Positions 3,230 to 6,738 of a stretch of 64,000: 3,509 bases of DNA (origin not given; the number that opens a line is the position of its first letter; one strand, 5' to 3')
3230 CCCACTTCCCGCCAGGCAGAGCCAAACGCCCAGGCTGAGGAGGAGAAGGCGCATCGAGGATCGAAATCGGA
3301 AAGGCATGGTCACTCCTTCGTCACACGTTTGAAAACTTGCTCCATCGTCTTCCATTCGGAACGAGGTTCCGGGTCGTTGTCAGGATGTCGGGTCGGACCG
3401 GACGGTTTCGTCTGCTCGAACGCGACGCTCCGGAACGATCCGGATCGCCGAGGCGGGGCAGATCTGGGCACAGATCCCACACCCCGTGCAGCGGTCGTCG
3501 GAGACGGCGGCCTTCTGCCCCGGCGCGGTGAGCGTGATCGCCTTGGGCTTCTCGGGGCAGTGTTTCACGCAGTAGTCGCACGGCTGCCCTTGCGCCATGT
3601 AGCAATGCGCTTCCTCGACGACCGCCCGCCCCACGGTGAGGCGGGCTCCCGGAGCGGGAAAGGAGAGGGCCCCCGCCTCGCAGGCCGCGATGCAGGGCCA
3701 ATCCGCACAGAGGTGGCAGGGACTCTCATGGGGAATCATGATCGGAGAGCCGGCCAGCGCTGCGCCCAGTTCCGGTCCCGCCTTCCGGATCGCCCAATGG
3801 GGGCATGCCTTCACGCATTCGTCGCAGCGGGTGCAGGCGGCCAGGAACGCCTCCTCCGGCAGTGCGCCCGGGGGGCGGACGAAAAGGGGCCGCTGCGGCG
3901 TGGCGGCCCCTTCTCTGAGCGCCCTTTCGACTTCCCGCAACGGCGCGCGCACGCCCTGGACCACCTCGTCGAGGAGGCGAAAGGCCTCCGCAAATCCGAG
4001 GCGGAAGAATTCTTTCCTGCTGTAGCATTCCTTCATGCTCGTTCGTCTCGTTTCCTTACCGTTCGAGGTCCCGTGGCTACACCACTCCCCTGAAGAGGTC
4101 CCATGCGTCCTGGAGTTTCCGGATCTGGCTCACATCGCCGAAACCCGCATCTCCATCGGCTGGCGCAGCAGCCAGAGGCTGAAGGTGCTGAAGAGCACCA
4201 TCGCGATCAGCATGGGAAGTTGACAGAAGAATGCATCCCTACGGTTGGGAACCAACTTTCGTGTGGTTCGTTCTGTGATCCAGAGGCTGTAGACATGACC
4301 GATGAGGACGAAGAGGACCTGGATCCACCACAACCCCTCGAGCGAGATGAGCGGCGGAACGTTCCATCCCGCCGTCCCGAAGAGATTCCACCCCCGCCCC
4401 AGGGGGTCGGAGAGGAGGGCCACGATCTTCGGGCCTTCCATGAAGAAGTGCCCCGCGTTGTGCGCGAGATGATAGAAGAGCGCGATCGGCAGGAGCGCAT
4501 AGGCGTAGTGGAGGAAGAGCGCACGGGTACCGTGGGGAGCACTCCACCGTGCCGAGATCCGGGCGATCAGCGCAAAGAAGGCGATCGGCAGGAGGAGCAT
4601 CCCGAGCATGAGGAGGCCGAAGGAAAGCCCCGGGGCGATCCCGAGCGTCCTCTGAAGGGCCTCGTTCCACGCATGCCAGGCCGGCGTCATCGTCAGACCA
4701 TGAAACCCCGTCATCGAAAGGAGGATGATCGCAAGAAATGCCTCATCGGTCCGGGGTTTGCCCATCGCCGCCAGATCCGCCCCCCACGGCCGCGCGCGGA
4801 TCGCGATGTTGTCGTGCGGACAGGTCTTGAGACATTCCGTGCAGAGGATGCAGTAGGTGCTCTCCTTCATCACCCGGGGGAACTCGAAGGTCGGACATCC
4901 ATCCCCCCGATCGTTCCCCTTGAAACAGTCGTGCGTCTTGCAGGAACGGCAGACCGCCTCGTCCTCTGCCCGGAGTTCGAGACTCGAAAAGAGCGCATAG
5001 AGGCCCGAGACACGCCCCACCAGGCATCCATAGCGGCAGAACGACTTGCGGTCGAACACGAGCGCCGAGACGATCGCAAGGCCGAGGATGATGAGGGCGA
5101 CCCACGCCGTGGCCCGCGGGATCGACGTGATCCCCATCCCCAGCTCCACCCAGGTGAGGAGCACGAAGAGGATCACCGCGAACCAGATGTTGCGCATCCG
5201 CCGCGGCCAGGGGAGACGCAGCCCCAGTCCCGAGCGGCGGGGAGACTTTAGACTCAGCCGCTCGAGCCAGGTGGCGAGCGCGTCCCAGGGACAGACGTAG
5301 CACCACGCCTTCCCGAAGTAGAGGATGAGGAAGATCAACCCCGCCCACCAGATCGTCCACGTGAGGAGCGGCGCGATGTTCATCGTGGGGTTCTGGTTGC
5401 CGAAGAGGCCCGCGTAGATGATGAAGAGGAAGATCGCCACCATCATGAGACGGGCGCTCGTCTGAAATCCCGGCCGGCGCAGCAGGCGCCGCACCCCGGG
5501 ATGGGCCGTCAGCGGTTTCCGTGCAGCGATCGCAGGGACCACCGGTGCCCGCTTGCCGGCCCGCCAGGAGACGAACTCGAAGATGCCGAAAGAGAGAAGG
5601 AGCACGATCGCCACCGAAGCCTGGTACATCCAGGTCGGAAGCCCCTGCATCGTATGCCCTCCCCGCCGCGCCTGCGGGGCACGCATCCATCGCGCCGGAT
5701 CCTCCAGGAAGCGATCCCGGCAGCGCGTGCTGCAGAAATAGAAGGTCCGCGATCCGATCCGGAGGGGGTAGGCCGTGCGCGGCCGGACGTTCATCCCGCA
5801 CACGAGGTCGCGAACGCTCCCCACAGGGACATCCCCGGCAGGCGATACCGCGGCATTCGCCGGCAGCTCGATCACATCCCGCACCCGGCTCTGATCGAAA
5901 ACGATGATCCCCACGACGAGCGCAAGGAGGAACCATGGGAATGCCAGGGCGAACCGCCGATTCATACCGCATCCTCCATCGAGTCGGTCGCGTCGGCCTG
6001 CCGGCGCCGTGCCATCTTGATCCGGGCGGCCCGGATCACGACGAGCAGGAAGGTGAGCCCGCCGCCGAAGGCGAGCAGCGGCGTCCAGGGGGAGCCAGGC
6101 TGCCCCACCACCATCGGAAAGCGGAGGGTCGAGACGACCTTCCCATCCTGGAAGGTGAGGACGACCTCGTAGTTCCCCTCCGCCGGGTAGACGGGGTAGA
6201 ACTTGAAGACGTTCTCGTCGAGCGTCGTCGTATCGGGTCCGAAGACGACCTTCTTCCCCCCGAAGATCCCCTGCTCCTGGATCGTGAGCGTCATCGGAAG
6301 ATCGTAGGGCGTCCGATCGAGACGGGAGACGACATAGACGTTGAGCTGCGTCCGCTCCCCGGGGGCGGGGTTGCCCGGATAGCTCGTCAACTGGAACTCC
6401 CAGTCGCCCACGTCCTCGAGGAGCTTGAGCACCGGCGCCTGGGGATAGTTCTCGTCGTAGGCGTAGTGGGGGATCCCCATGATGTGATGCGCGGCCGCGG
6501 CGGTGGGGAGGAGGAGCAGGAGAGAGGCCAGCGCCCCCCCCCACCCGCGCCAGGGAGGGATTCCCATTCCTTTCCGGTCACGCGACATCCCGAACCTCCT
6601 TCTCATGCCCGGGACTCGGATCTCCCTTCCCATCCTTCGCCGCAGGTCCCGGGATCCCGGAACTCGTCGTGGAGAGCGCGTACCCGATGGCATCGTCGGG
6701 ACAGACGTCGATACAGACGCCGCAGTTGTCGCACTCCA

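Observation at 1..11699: Composite periplasmic redox supercluster: NapA-like MopB, three NapG-type and two NapH-type proteins, plus hexaheme cytochrome c and a second (ActB/QrcB-like) MopB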

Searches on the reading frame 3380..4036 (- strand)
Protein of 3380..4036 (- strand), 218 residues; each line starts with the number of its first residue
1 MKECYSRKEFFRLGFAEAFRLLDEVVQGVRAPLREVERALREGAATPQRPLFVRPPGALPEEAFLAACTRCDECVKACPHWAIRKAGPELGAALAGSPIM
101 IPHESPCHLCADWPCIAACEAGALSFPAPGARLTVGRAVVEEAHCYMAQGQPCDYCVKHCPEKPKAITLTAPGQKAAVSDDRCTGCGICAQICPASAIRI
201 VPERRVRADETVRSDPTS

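Call 9: search_protein_families(library=pfam, proteins=[window:3380-4036:-], max_evalue=0.01)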
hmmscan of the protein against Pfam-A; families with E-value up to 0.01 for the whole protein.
window:3380-4036:- (218 aa): 11 families
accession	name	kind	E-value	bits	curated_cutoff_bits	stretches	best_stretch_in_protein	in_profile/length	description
PF12838.12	Fer4_7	-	2.6e-13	50.7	27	3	153-197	5-52/52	4Fe-4S dicluster domain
PF13187.11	Fer4_9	-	3.9e-11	43.3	27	2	67-123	1-51/52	4Fe-4S dicluster domain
PF12837.12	Fer4_6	-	1.1e-10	41.4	25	2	176-198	2-24/24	4Fe-4S binding domain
PF14697.11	Fer4_21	-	6.6e-09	36.2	35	1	152-199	10-58/59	4Fe-4S dicluster domain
PF00037.32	Fer4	-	1.6e-08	34.4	21.1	2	178-199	3-24/24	4Fe-4S binding domain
PF13237.11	Fer4_10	-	2.3e-08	34.2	25.5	1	152-194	11-53/53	4Fe-4S dicluster domain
PF13484.11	Fer4_16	-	5.4e-08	33.9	30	2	68-86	2-20/66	4Fe-4S double cluster binding domain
PF25160.1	LdpA_Fe-S-bd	-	6.8e-06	26.2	27.6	1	156-200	9-45/49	LdpA Fe-S cluster-binding domain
PF12797.12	Fer4_2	-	3.9e-05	23.8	24.5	1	178-195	5-22/22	4Fe-4S binding domain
PF12800.12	Fer4_4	-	0.00014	22.4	24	1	67-79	3-15/17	4Fe-4S binding domain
PF13534.11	Fer4_17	-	0.0024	18.8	22.2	0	63-80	41-58/61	4Fe-4S dicluster domain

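Call 10: search_protein_families(library=ncbifam, proteins=[window:3380-4036:-], max_evalue=0.01)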
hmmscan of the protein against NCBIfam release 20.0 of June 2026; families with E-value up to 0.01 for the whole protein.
window:3380-4036:- (218 aa): 61 families (the best 25 are shown)
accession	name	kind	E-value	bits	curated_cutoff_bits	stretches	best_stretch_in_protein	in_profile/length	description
NF007012.0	PRK09476.1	equivalog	3.1e-31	108.4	269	1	47-205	40-210/254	ferredoxin-type protein NapG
TIGR00397.1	mauM_napG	subfamily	3e-27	95.6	178.85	1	46-203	33-199/213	MauM/NapG family ferredoxin-type protein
TIGR00402.1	napF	equivalog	1.5e-16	60.7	102.2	1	52-198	21-148/149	ferredoxin-type protein NapF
NF009410.0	PRK12771.1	subfamily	2.9e-09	36.1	516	1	132-203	495-565/566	NAD(P)-binding protein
TIGR02179.1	PorD_KorD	subfamily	4.2e-09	36.4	60.05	1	139-203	21-77/78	2-oxoacid:acceptor oxidoreductase, delta subunit, pyruvate/2-ketoisovalerate family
NF009945.0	PRK13409.1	equivalog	1.8e-08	33.5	469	1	138-202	5-70/592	ribosome biogenesis/translation initiation ATPase RLI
NF040684.1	PorD_Arch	equivalog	1.9e-07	31.1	120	1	152-203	36-84/85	pyruvate synthase subunit PorD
NF042909.1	FMH_DH_FwdF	exception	3.9e-07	29.5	375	1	178-204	12-38/336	tungsten-dependent formylmethanofuran dehydrogenase subunit FwdF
NF007202.0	PRK09623.1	equivalog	4e-07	30.3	166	1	139-203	47-103/105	3-methyl-2-oxobutanoate dehydrogenase subunit delta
TIGR01971.1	NuoI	subfamily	5.1e-07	29.3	113.05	1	179-206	40-67/121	NADH-quinone oxidoreductase, chain I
NF045790.1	OxalOxreddelta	equivalog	8.6e-07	28.4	230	1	151-203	263-311/316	oxalate oxidoreductase subunit delta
NF045874.1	Vhu_polyferre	exception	9.3e-07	27.9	600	1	68-202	61-178/381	F420-non-reducing hydrogenase associated-polyferredoxin VhuB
TIGR01944.1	rnfB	subfamily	1.1e-06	28.3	68.7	1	138-207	108-169/190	RnfABCDGE type electron transport complex subunit B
NF043069.1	T4HPD_activ_SAM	equivalog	2.2e-06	27.3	425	1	146-203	49-102/299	trans-4-hydroxy-L-proline dehydratase activase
NF007203.0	PRK09624.1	equivalog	2.5e-06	27.6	171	1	151-203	54-103/105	pyuvate ferredoxin oxidoreductase subunit delta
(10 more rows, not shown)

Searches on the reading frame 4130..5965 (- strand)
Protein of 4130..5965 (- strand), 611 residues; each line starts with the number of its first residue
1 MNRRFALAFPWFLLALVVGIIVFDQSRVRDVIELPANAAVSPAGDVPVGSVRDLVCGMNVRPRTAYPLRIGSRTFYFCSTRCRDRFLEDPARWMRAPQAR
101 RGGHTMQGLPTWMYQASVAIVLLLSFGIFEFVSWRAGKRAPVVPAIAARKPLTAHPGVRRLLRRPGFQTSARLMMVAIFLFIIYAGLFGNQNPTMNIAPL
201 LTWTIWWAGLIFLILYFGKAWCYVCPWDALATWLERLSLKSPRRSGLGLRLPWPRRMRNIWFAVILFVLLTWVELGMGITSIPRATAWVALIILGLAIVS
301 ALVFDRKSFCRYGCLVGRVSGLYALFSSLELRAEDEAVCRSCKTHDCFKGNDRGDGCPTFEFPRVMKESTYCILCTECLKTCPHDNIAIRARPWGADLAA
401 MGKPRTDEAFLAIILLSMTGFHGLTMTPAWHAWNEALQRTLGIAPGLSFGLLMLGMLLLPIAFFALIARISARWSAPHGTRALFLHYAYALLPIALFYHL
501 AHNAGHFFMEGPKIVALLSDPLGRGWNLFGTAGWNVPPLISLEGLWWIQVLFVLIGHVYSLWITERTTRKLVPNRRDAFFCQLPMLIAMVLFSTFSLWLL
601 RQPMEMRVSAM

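Call 9: search_protein_families(library=pfam, proteins=[window:4130-5965:-], max_evalue=0.01)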
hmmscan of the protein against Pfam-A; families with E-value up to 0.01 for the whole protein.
window:4130-5965:- (611 aa): 2 families
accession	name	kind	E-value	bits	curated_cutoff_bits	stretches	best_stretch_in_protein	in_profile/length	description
PF04945.19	YHS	-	1.8e-06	28.3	30.3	1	52-93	2-43/47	YHS domain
PF12801.12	Fer4_5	-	0.00027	21.3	22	1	201-240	3-44/48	4Fe-4S binding domain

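Call 10: search_protein_families(library=ncbifam, proteins=[window:4130-5965:-], max_evalue=0.01)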
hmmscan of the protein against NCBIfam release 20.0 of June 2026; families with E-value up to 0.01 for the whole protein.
window:4130-5965:- (611 aa): 2 families
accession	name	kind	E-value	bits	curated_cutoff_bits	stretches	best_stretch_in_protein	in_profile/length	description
TIGR02163.1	napH_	subfamily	2.3e-06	27.4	213.05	1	211-389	71-253/255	NapH/MauN family ferredoxin-type protein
NF007013.0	PRK09477.1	equivalog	7.3e-05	22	234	1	211-392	94-279/286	quinol dehydrogenase ferredoxin subunit NapH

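Call 64: find_homologous_proteins(query=window:4130-5965:-, max_evalue=0.00001)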
Query window:4130-5965:- (611 aa): 827 proteins with E <= 0.00001 among 8000 candidates; the best 120 are listed.
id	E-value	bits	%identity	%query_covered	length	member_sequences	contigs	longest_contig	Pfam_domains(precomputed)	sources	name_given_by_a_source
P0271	0.0e+0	1105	80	97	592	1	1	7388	PF04945.20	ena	-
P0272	0.0e+0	1095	100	78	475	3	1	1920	PF04945.20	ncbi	ncbi:MAG: YHS domain-containing protein, partial [Deltaproteobacteria bacterium]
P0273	9.4e-256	868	66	94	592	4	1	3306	PF04945.20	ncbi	ncbi:MAG: YHS domain-containing protein, partial [Planctomycetota bacterium]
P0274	1.8e-254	864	63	92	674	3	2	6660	PF04945.20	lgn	-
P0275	1.7e-253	861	62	100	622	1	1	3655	PF04945.20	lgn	-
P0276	3.5e-253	860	63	100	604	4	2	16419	PF04945.20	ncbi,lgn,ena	-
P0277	4.2e-253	860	62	99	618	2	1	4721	PF04945.20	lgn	-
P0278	3.9e-251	853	63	100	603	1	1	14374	PF04945.20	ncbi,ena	-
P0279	1.3e-250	851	55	100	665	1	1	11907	PF04945.20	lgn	-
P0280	5.7e-249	846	63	100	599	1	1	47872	-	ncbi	-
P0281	1.5e-248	844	61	99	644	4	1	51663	-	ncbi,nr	ncbi:MAG: hypothetical protein KDD82_25110 [Planctomycetes bacterium]|nr:hypothetical protein [Planc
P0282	4.5e-248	843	71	74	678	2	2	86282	PF04945.20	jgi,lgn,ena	-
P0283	2.1e-247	841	61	99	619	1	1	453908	PF04945.20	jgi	jgi:polyferredoxin/YHS domain-containing protein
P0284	2.1e-246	837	62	96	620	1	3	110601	PF04945.20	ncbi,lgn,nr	ncbi:MAG: YHS domain-containing protein [Planctomycetes bacterium]|nr:YHS domain-containing protein 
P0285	1.2e-245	835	59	99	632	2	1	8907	-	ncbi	-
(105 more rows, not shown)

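Call 77: predict_structure(alignment_id=A2)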
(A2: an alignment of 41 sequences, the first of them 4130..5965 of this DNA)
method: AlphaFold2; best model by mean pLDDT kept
length: 611 residues; sequences in the alignment: 41
mean_pLDDT: 86.2   pTM: 0.89
mean pLDDT of the five models: 86.2, 83.4, 81.9, 81.8, 81.7
residues with pLDDT >= 90: 273; 70-90: 286; 50-70: 45; < 50: 7
segments of 3 or more residues with pLDDT < 50: 45-48
pLDDT, mean of each block of 10 residues (from residue 1): 89 96 94 80 49 89 92 92 93 74 83 97 90 73 76 91 89 91 89 71 81 84 80 83 80 83 87 85 86 88 77 73 87 87 84 77 71 77 89 85 83 92 92 96 96 94 95 92 94 95 91 86 87 86 96 96 91 92 95 96 77 53
secondary structure, 60 per line:
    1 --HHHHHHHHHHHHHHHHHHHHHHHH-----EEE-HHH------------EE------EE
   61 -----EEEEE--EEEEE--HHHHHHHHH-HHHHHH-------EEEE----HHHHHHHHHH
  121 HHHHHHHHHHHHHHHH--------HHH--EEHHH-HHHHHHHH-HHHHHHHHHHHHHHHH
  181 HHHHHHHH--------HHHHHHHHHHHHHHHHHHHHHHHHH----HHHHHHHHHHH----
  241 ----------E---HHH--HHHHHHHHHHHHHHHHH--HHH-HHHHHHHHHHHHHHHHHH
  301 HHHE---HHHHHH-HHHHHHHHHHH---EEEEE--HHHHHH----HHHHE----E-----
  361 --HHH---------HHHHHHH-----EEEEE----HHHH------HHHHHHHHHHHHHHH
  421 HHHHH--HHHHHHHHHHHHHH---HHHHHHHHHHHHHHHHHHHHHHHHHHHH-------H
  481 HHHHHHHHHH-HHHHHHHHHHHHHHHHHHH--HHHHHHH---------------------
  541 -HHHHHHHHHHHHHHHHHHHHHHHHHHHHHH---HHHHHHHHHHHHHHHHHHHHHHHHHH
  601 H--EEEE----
elements in order: H3-26 E32-34 E66-70 E73-77 H80-88 H90-95 E103-106 H111-136 H156-163 H165-188 H197-221 H226-236 H260-276 H283-303 H308-313 H315-325 E329-333 H336-341 H346-349 H375-381 E387-391 H396-399 H406-425 H428-441 H445-472 H480-490 H492-510 H513-519 H542-571 H575-601 E604-607

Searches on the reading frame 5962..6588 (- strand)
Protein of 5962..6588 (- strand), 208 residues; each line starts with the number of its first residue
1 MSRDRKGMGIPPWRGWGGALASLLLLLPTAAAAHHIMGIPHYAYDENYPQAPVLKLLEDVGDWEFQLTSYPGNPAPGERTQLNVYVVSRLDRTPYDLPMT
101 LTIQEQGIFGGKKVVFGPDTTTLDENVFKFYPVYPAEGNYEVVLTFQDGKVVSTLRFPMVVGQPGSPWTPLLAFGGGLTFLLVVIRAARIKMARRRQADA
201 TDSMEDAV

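Call 9: search_protein_families(library=pfam, proteins=[window:5962-6588:-], max_evalue=0.01)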
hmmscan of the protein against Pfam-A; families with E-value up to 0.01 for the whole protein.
window:5962-6588:- (208 aa): 0 families

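Call 10: search_protein_families(library=ncbifam, proteins=[window:5962-6588:-], max_evalue=0.01)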
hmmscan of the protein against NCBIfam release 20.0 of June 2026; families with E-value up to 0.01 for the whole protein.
window:5962-6588:- (208 aa): 0 families

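Call 67: find_homologous_proteins(query=window:5962-6588:-, max_evalue=0.001)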
Query window:5962-6588:- (208 aa): 40 proteins with E <= 0.001 among 711 candidates.
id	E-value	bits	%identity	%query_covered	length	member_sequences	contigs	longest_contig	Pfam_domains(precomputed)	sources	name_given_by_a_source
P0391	1.0e-105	370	100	79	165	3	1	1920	-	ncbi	ncbi:MAG: hypothetical protein D6795_10910, partial [Deltaproteobacteria bacterium]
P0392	5.5e-98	345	84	82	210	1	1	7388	-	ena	-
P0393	1.6e-66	242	61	83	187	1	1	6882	-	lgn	-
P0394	5.5e-60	221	56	88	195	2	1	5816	-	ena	-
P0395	2.5e-57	212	57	79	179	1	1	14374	-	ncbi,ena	-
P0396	1.9e-50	189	46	86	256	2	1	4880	-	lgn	-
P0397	9.0e-45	171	50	78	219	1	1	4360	-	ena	-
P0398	5.9e-43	165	44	76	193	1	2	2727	-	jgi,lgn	-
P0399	1.0e-42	164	43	77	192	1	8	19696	-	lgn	-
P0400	2.2e-42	163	43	88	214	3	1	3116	-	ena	-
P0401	1.1e-41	161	43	87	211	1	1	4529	-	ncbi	-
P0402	1.4e-41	160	42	75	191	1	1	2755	-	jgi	jgi:hypothetical protein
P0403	1.6e-41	160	43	85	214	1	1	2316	-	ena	-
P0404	2.2e-41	160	45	81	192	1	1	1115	-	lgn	-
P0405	4.8e-41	159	43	87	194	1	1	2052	-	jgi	-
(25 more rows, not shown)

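Call 79: predict_structure(alignment_id=A3)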
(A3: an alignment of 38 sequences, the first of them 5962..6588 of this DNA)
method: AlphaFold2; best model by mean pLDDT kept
length: 208 residues; sequences in the alignment: 38
mean_pLDDT: 87.6   pTM: 0.68
mean pLDDT of the five models: 87.6, 87.5, 86.6, 86.4, 85.8
residues with pLDDT >= 90: 143; 70-90: 29; 50-70: 26; < 50: 10
segments of 3 or more residues with pLDDT < 50: 40-45
pLDDT, mean of each block of 10 residues (from residue 1): 55 77 85 58 47 83 95 92 97 98 95 97 97 97 96 95 91 97 98 97 94
secondary structure, 60 per line:
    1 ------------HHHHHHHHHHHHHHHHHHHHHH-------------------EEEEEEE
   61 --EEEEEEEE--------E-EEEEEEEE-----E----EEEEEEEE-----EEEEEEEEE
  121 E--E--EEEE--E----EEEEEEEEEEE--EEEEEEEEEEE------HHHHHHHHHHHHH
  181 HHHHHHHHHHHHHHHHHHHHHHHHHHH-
elements in order: H13-34 E54-60 E63-70 E81-88 E99-106 E112-121 E127-130 E138-148 E151-161 H168-207

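Call 101: fold_search(model_id=the predicted structure, library=pdb)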
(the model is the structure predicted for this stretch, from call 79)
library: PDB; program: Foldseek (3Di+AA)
matches with E <= 10: 1553; with E <= 0.001: 4
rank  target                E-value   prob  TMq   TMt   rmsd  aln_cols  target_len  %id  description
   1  6rpt_A                2.4e-04  1.00  0.41  0.69   3.2       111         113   17  Structure of tick complement inhibitor CirpT1 complexed with macroglobubulin domain 4 of human complement C5 (released 2020-01-08)
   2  6rpt_C                3.0e-04  1.00  0.41  0.71   3.6       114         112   16  Structure of tick complement inhibitor CirpT1 complexed with macroglobubulin domain 4 of human complement C5 (released 2020-01-08)
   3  2p9r_A                7.1e-04  1.00  0.38  0.70   4.1       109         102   18  Human alpha2-macroglogulin is composed of multiple domains, as predicted by homology with complement component C3 (released 2007-08-21)
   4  2l7q_MODEL_1_A        8.3e-04  1.00  0.30  0.46  12.3       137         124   12  Solution NMR structure of conjugate transposon protein BVU_1572(27-141) from Bacteroides Vulgatus, Northeast S (released 2010-12-29)
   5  9ll2_A                1.2e-03  1.00  0.41  0.74   3.3       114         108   10  Crystal structure of the Helicobacter pylori copper resistance determinant CrdA in the apo form (released 2025-11-19)
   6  6cpd_A                1.2e-03  1.00  0.40  0.62   3.6       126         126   15  Crystal structure of PmoD soluble domain from Methylocystis sp. ATCC 49242 (Rockwell) (released 2018-10-31)
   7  6cpd_B                1.3e-03  1.00  0.40  0.62   3.7       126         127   17  Crystal structure of PmoD soluble domain from Methylocystis sp. ATCC 49242 (Rockwell) (released 2018-10-31)
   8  4lba_B                1.4e-03  1.00  0.28  0.46  12.0       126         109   13  Crystal structure of a conjugative transposon lipoprotein (BACEGG_03088) from Bacteroides eggerthii DSM 20697 at 1.70  (released 2013-08-07)
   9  8iua_A                1.9e-03  1.00  0.29  0.12  10.0       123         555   13  Crystal structure of GH66 endodextranase from Flavobacterium johnsoniae in complex with isomaltose (released 2023-06-14)
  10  4lba_A                2.3e-03  1.00  0.28  0.47   9.9       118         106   14  Crystal structure of a conjugative transposon lipoprotein (BACEGG_03088) from Bacteroides eggerthii DSM 20697 at 1.70  (released 2013-08-07)
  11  3uc2_B                2.4e-03  1.00  0.35  0.53   7.7       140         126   10  Crystal structure of a DUF4426 family protein (PA0388) from Pseudomonas aeruginosa PAO1 at 2.09 A resolution (released 2011-11-23)
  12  1wgo_MODEL_1_A        2.4e-03  0.99  0.28  0.42  15.8       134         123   14  Solution structure of the PKD domain from human VPS10 domain-containing receptor SorCS2 (released 2004-11-28)
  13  3uc2_A                3.0e-03  1.00  0.33  0.52   8.3       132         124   13  Crystal structure of a DUF4426 family protein (PA0388) from Pseudomonas aeruginosa PAO1 at 2.09 A resolution (released 2011-11-23)
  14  4brv_A                3.4e-03  1.00  0.31  0.48  11.5       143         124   12  Superoxide reductase (Neelaredoxin) from Ignicoccus hospitalis E23A (released 2014-06-18)
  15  8iu8                  3.8e-03  1.00  0.30  0.13   4.0       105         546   13  Crystal structure of GH66 endodextranase from Flavobacterium johnsoniae (released 2023-06-14)
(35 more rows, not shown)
